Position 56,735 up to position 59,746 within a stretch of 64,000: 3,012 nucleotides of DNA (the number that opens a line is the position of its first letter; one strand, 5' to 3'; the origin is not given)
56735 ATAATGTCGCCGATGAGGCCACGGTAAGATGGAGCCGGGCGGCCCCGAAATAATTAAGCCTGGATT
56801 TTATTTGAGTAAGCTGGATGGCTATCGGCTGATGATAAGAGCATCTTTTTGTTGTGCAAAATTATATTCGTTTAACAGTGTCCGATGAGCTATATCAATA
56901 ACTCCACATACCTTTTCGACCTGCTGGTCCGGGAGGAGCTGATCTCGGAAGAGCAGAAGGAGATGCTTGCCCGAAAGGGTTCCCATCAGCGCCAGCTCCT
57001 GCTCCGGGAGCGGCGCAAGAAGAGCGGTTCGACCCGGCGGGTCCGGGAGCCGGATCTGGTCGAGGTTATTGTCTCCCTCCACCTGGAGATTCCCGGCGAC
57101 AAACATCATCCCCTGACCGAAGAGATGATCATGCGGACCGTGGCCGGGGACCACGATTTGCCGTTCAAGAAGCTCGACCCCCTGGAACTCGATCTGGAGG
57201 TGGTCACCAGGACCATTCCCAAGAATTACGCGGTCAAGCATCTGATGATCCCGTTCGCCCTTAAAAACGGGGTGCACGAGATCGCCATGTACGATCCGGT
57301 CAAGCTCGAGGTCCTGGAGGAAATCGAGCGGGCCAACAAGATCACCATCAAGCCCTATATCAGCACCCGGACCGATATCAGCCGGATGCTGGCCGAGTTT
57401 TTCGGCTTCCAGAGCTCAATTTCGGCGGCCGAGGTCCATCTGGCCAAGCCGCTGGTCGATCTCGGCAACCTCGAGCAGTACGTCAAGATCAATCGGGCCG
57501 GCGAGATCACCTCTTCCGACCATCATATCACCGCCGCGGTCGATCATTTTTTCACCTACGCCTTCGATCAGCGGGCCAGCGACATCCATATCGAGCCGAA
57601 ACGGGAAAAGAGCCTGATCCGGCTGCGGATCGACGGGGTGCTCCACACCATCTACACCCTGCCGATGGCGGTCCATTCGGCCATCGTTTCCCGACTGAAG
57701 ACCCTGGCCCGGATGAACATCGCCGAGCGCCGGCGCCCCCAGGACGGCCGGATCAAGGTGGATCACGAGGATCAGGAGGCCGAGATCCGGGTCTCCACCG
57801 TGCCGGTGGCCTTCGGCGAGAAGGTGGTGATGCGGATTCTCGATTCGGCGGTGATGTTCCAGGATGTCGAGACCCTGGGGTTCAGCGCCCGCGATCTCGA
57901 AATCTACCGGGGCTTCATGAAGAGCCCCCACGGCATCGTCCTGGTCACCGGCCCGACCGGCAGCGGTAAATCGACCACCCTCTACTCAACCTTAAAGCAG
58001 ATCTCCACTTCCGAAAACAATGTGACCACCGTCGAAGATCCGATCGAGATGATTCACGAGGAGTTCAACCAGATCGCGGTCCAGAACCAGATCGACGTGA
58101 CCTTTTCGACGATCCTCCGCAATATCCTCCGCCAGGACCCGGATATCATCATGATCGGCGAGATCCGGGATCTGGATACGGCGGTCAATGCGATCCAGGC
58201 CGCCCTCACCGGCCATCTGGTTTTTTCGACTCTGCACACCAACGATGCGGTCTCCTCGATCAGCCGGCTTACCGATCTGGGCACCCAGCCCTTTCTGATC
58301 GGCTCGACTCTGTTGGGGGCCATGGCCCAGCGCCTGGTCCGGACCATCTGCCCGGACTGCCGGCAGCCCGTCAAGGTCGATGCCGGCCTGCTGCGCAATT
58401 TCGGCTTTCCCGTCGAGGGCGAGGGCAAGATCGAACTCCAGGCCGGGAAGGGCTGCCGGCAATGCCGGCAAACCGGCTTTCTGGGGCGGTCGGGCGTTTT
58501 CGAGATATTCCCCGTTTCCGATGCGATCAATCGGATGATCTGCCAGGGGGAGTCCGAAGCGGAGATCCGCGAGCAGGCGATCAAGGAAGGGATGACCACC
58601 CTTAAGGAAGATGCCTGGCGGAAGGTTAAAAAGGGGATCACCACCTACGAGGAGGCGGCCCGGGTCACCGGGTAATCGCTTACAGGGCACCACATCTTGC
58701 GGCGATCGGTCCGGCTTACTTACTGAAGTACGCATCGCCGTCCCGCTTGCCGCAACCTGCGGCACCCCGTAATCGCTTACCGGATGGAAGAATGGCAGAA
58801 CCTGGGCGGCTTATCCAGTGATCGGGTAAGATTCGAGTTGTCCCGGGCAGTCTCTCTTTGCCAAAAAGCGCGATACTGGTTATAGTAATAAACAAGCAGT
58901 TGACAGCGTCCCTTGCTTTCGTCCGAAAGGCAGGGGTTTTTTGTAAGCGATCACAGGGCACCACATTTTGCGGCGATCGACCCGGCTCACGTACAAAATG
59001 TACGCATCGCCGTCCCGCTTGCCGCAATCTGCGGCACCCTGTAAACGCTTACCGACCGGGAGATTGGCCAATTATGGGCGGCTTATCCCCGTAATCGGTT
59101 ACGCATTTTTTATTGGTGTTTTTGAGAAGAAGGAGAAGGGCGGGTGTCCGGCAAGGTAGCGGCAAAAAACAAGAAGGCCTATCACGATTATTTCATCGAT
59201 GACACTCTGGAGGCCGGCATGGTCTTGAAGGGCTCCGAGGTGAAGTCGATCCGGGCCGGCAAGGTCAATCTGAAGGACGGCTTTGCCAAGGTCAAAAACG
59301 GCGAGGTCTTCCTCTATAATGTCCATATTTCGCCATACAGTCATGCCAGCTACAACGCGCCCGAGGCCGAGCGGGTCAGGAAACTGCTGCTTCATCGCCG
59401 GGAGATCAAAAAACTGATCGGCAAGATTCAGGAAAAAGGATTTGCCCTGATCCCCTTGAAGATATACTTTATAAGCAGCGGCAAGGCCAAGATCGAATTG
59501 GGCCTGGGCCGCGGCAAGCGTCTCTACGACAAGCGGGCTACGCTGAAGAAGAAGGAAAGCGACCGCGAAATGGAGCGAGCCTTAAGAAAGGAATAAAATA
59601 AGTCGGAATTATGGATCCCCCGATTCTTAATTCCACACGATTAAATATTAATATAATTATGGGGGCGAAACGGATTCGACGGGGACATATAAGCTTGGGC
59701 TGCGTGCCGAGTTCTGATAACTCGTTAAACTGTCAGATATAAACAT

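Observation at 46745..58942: Self-contained type IV pilus tip-complex operon in an accessory context, without the rest of the machinery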

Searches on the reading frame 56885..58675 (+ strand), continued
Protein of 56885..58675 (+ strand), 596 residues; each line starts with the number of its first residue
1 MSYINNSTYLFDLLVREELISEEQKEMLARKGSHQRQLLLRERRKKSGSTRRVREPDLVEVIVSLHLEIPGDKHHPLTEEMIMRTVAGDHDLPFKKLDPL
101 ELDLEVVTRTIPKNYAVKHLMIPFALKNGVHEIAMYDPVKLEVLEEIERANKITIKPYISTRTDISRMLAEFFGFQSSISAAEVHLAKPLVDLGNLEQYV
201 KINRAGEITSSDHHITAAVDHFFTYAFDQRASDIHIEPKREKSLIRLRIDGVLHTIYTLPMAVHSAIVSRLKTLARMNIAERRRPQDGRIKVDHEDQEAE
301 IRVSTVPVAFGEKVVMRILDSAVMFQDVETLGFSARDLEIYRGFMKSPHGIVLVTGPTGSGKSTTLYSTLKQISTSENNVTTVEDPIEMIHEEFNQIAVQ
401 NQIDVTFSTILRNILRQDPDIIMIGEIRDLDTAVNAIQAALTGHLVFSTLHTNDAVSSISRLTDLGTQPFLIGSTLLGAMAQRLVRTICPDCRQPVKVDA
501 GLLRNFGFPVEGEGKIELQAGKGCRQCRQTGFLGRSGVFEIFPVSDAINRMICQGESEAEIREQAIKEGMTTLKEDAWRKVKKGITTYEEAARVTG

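Call 44: search_solved_structures(query=window:56885-58675:+, max_evalue=1e-104, show_alignments=5)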
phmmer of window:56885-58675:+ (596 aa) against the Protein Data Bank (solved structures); distinct sequences matched with E-value up to 1e-104: 8.
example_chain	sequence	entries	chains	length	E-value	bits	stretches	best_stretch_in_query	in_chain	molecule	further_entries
5zfr_A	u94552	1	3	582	1.8e-110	373.4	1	78-595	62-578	Type IV pilus biogenesis ATPase PilB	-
3jc8_Ba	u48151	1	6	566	2.2e-110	373.2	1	89-592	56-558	Type IV-A pilus assembly ATPase PilB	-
5tsg_B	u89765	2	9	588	1.4e-109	370.5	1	87-595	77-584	Type IV pilus biogenesis ATPase PilB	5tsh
6olj_C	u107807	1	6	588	4e-109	369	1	87-595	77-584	Type IV pilus biogenesis ATPase PilB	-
6f8l_G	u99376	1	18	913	9.1e-109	367.8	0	109-592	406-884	Type IV pilus assembly protein PilF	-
4kss_A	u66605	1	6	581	7e-106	358.3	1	213-595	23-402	Type II secretion system protein E, hemolysin-coregulated protein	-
4ksr_A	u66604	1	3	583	7.2e-106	358.3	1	213-595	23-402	Type II secretion system protein E, Hemolysin-coregulated protein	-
1p9r_A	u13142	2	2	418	2.1e-105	356.7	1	213-593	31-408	General secretion pathway protein E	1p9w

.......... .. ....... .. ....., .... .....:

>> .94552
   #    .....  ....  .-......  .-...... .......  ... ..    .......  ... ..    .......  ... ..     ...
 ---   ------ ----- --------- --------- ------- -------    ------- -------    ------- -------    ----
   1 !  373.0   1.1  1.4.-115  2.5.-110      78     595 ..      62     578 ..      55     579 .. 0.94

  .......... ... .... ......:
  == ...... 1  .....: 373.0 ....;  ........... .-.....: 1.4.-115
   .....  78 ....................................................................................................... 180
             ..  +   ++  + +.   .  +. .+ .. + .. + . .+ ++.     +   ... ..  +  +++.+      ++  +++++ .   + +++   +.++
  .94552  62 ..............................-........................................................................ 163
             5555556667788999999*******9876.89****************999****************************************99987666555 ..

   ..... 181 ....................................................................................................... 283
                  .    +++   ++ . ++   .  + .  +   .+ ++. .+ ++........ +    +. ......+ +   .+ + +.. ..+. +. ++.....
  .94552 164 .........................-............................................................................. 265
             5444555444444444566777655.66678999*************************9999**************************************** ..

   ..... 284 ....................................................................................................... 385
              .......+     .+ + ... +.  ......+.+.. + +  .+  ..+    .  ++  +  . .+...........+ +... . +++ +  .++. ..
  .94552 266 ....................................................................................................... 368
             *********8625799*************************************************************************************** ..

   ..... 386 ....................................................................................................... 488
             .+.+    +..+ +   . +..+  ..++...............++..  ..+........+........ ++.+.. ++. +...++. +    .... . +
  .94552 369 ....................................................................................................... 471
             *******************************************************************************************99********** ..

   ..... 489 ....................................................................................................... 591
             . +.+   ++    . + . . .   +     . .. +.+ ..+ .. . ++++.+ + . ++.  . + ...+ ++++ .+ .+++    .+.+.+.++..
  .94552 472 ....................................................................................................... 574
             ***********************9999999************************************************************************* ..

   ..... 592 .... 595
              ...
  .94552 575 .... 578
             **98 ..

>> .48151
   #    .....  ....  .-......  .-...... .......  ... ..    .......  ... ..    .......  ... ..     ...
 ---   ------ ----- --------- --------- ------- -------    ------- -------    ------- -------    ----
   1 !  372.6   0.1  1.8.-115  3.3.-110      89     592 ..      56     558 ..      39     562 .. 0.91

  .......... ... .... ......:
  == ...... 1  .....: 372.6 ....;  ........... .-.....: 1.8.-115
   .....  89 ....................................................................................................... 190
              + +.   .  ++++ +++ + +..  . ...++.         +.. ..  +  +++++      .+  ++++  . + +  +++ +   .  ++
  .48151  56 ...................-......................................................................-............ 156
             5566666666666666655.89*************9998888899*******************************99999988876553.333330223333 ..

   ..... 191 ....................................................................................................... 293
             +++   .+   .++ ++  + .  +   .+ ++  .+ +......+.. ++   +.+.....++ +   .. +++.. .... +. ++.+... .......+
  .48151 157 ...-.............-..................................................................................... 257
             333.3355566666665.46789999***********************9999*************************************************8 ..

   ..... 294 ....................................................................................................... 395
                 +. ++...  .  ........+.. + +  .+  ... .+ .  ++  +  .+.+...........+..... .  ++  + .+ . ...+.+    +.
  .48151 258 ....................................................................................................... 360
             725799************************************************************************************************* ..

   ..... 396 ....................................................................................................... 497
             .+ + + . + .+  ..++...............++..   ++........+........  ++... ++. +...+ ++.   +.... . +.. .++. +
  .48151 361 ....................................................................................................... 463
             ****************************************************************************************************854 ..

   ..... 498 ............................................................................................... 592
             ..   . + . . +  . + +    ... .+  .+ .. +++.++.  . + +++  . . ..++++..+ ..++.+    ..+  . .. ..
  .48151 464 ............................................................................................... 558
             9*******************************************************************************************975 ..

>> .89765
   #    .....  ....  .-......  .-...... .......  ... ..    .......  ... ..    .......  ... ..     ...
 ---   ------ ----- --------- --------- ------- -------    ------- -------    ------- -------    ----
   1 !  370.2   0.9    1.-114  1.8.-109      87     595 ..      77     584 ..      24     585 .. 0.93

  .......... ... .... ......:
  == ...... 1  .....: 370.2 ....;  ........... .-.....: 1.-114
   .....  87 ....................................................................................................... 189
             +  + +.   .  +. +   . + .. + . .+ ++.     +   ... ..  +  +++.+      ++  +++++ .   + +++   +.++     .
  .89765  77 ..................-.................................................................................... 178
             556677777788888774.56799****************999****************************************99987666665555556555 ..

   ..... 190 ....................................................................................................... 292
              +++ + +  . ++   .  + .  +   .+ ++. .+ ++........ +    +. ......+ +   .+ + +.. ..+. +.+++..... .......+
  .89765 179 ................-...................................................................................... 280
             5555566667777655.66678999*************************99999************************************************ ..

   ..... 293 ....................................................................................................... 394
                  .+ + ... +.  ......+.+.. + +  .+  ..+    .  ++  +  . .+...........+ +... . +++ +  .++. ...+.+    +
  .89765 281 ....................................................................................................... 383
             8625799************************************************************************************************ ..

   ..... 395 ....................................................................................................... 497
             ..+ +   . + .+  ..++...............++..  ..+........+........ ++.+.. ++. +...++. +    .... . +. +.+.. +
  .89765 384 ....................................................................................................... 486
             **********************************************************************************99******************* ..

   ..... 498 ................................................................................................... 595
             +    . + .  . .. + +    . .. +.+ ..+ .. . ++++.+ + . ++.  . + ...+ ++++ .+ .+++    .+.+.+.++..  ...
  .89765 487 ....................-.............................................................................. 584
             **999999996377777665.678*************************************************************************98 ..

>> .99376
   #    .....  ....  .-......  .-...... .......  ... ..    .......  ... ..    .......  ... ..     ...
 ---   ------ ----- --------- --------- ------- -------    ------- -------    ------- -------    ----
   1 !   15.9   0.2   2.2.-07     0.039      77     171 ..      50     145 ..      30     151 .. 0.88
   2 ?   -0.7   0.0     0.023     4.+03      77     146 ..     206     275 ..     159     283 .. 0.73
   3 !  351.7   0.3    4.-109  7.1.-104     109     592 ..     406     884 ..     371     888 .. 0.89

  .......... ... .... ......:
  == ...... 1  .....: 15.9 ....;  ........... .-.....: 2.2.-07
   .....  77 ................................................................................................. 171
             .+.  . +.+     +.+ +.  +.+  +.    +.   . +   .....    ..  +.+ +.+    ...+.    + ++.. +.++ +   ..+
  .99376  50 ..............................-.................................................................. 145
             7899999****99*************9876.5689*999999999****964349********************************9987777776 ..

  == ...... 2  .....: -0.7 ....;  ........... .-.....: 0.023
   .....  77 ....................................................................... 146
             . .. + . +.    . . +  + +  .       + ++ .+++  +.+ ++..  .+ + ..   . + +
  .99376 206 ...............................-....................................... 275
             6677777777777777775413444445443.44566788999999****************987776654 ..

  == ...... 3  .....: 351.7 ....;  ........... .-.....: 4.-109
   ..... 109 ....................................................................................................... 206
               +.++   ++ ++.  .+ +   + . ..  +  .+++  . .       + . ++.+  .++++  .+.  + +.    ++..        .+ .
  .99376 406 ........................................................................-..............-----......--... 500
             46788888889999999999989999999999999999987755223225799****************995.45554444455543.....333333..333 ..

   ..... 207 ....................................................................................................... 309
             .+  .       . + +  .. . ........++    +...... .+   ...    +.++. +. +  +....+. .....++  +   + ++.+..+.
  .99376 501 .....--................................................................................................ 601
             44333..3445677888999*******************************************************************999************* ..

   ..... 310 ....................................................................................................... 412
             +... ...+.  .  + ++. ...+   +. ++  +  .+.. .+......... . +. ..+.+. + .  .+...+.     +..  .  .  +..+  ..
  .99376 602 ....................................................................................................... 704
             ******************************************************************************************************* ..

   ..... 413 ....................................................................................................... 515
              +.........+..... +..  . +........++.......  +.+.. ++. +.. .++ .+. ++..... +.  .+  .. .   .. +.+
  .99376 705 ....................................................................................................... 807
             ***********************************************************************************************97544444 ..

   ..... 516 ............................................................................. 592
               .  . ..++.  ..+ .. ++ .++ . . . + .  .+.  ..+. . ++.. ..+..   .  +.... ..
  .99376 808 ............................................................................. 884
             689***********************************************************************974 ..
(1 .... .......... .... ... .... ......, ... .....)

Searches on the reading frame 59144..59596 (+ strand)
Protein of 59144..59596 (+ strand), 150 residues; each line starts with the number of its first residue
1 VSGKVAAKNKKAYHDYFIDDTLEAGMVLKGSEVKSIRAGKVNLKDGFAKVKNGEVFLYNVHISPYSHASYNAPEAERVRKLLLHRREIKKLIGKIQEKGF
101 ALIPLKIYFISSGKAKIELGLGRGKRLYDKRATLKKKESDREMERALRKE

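Call 16: search_protein_families(library=pfam, proteins=[window:59144-59596:+], max_evalue=0.00001)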
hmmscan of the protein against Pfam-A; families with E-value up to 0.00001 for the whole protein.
window:59144-59596:+ (150 aa): 1 family
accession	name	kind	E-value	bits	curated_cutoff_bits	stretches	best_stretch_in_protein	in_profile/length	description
PF01668.23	SmpB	-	1.6e-60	203.6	27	1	7-148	2-142/143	SmpB protein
